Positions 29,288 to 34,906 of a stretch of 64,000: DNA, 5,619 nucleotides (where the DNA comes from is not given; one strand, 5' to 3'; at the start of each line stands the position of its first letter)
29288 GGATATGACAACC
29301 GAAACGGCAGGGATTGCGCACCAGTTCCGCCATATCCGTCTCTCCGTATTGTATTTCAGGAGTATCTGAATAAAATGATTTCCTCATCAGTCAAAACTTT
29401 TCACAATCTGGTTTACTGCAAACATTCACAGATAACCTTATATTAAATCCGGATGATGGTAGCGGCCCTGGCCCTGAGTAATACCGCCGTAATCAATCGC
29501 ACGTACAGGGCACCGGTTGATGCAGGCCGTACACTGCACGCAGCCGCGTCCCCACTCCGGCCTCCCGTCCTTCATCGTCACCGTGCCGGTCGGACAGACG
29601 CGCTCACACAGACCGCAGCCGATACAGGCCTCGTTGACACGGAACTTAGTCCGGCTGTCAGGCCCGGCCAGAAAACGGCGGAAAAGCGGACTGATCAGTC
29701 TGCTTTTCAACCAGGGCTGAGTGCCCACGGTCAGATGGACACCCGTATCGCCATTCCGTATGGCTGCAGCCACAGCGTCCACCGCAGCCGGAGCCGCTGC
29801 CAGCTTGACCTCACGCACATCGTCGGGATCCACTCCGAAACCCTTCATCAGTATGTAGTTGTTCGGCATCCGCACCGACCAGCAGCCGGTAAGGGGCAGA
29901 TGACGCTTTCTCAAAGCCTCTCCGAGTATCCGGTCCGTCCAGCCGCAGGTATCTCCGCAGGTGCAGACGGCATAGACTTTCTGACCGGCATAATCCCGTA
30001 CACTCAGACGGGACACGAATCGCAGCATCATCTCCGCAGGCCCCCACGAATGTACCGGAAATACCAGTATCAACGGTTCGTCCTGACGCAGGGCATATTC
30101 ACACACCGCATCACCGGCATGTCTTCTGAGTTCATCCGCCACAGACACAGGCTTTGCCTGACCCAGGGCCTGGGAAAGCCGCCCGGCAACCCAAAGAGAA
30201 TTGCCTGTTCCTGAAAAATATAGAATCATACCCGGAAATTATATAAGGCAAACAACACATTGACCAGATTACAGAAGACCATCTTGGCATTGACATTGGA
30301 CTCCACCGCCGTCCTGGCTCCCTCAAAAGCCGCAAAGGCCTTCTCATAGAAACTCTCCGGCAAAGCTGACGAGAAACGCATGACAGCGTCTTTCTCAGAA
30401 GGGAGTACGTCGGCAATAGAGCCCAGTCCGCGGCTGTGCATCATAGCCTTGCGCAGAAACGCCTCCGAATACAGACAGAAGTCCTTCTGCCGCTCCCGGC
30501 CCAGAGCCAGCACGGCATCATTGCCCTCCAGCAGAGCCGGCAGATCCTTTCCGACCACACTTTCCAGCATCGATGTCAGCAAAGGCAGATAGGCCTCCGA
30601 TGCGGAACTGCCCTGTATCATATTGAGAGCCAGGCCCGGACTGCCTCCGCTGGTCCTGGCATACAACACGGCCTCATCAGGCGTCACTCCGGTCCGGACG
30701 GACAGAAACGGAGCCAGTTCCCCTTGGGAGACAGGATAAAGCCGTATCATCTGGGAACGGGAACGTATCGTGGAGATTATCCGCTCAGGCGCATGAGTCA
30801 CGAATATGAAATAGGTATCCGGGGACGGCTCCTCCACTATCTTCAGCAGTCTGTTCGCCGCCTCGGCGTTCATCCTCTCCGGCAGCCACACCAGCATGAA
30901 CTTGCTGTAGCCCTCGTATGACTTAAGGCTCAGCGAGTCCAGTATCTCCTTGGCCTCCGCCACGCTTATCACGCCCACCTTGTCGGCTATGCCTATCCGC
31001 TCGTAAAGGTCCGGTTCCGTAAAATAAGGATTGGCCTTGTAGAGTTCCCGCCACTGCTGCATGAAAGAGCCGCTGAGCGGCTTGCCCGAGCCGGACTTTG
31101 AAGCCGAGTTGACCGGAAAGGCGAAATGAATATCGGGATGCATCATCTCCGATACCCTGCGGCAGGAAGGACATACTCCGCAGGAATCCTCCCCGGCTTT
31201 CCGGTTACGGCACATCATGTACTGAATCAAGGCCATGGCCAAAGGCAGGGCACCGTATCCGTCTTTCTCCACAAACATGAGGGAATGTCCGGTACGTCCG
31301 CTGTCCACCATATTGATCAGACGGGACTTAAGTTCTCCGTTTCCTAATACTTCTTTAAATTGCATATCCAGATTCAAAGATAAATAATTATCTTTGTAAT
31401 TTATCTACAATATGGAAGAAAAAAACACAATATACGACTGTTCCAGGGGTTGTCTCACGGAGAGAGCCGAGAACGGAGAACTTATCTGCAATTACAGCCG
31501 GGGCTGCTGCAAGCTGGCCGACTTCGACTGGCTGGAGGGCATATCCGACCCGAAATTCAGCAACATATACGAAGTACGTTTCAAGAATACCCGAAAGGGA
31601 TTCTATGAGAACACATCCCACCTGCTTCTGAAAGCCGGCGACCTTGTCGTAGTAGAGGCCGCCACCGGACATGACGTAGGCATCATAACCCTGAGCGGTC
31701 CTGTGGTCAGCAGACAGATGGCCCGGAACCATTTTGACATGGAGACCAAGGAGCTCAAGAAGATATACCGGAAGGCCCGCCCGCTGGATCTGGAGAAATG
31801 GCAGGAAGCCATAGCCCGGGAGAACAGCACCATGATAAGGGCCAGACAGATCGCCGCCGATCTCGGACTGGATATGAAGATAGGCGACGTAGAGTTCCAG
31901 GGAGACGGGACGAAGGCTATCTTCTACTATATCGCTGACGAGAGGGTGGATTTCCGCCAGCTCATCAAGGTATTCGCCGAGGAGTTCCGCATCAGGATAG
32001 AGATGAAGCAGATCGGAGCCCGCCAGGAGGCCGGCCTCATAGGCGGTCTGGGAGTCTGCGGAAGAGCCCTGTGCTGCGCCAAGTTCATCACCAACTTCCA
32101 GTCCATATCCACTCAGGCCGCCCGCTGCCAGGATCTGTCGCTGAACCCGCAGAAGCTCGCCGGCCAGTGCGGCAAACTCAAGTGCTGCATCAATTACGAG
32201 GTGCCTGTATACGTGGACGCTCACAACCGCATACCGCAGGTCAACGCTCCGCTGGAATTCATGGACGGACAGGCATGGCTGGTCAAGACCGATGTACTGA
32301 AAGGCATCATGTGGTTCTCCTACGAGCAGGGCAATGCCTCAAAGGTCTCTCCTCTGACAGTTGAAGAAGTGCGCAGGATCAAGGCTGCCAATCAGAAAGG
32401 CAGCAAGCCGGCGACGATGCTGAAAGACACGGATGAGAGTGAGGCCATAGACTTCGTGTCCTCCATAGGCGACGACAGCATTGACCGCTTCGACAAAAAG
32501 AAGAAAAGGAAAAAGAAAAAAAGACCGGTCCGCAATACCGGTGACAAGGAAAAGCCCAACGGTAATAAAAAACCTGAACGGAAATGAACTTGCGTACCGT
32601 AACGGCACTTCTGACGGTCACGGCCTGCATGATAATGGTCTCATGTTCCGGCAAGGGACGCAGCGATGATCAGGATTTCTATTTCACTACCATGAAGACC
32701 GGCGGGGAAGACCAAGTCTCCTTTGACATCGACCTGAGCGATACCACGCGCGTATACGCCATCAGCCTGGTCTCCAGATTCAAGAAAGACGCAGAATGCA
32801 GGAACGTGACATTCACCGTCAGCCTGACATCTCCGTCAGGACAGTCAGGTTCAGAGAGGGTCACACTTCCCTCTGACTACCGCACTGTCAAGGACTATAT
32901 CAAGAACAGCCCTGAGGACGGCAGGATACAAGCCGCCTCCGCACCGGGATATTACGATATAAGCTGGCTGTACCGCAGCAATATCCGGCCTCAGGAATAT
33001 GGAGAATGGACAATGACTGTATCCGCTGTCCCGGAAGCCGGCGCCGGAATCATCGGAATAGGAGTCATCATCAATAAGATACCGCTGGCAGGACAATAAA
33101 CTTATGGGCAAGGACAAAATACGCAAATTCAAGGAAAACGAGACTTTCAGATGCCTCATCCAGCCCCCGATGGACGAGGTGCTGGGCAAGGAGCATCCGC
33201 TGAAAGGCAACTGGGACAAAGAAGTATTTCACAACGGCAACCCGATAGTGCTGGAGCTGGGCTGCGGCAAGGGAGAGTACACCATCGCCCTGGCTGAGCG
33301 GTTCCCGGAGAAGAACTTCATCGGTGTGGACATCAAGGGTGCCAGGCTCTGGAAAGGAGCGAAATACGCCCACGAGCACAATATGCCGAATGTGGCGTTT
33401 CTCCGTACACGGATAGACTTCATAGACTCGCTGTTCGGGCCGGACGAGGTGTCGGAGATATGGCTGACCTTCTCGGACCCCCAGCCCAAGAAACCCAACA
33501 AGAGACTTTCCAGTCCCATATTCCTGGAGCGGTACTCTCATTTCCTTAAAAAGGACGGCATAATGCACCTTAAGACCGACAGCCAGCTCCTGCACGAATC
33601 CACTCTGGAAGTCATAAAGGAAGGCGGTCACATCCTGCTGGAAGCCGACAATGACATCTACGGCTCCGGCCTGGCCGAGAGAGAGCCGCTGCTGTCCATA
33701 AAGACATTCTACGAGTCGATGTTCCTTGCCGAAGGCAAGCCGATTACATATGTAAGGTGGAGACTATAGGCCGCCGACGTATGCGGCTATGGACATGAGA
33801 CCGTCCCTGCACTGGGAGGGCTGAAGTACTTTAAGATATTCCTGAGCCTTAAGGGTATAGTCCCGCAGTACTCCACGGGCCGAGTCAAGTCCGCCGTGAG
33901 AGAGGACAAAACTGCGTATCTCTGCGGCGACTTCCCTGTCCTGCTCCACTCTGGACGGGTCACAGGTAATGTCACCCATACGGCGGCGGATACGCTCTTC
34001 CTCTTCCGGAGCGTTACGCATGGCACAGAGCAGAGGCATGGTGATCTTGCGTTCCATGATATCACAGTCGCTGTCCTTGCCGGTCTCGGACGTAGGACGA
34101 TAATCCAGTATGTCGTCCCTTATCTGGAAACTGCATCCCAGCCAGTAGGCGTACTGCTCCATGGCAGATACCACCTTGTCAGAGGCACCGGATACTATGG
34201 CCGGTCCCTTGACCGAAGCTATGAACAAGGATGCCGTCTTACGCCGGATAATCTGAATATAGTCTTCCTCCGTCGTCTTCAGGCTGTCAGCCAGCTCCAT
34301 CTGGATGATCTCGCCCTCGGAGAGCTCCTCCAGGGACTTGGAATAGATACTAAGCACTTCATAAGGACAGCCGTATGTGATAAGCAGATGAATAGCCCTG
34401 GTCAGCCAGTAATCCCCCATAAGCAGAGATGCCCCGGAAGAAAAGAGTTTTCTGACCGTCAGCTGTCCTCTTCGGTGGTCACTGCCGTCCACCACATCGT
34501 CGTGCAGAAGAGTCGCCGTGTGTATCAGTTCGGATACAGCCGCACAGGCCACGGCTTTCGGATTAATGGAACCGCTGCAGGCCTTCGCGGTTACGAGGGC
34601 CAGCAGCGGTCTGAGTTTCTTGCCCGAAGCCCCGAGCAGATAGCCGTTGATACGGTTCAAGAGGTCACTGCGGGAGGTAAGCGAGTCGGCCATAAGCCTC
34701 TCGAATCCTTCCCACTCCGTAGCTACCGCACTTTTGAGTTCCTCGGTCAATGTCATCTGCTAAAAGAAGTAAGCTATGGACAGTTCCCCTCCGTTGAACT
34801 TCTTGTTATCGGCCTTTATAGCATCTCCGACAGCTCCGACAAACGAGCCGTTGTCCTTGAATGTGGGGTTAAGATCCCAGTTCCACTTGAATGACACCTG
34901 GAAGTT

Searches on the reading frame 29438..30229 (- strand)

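Call 33: search_protein_families(library=pfam, proteins=[window:29438-30229:-], max_evalue=0.00001)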
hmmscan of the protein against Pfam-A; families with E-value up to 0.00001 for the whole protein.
window:29438-30229:- (263 aa): 7 families
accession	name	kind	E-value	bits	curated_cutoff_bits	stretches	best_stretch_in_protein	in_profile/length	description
PF00037.32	Fer4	-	4e-09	36.3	21.1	1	199-216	5-22/24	4Fe-4S binding domain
PF12838.12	Fer4_7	-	1.2e-08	35.7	27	1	202-244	2-52/52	4Fe-4S dicluster domain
PF14697.11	Fer4_21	-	2.3e-08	34.5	35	0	198-219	37-59/59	4Fe-4S dicluster domain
PF13187.11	Fer4_9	-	9e-08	32.5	27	1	201-245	1-52/52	4Fe-4S dicluster domain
PF13484.11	Fer4_16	-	6.4e-07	30.5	30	0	230-248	2-20/66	4Fe-4S double cluster binding domain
PF13534.11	Fer4_17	-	1.4e-06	29.1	22.2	0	193-215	37-59/61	4Fe-4S dicluster domain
PF13237.11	Fer4_10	-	2.7e-06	27.6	25.5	0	197-241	4-53/53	4Fe-4S dicluster domain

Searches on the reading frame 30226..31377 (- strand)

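Call 33: search_protein_families(library=pfam, proteins=[window:30226-31377:-], max_evalue=0.00001)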
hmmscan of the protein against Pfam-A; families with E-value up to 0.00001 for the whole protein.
window:30226-31377:- (383 aa): 1 family
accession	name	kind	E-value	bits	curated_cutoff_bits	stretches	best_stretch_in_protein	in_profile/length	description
PF13177.12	DNA_pol3_delta2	-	3.2e-37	128.4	27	1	15-216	4-160/161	DNA polymerase III, delta subunit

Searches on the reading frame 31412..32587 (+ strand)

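Call 34: search_protein_families(library=pfam, proteins=[window:31412-32587:+], max_evalue=0.00001)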
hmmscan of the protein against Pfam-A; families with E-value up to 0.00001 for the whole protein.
window:31412-32587:+ (391 aa): 1 family
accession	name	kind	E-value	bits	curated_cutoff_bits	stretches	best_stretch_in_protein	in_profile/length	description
PF04468.17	PSP1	-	1.1e-29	103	27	1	116-201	1-86/86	PSP1 C-terminal conserved region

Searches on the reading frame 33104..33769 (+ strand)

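Call 35: search_protein_families(library=pfam, proteins=[window:33104-33769:+], max_evalue=0.00001)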
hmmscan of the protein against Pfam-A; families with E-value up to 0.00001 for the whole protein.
window:33104-33769:+ (221 aa): 3 families
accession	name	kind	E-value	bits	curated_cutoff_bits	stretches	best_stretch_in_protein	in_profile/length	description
PF02390.23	Methyltransf_4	-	3e-27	95.6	24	1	46-177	2-136/173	Putative methyltransferase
PF13847.12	Methyltransf_31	-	3.3e-10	40.3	27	1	46-158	4-111/145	Methyltransferase domain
PF13649.12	Methyltransf_25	-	1.8e-08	35.4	27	1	49-105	1-56/97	Methyltransferase domain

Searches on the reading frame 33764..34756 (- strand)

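Call 34: search_protein_families(library=pfam, proteins=[window:33764-34756:-], max_evalue=0.00001)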
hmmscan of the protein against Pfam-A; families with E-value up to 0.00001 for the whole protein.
window:33764-34756:- (330 aa): 1 family
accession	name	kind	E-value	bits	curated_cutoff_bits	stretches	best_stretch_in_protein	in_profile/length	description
PF00348.22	polyprenyl_synt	-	3.2e-61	207.1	27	1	32-271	3-245/251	Polyprenyl synthetase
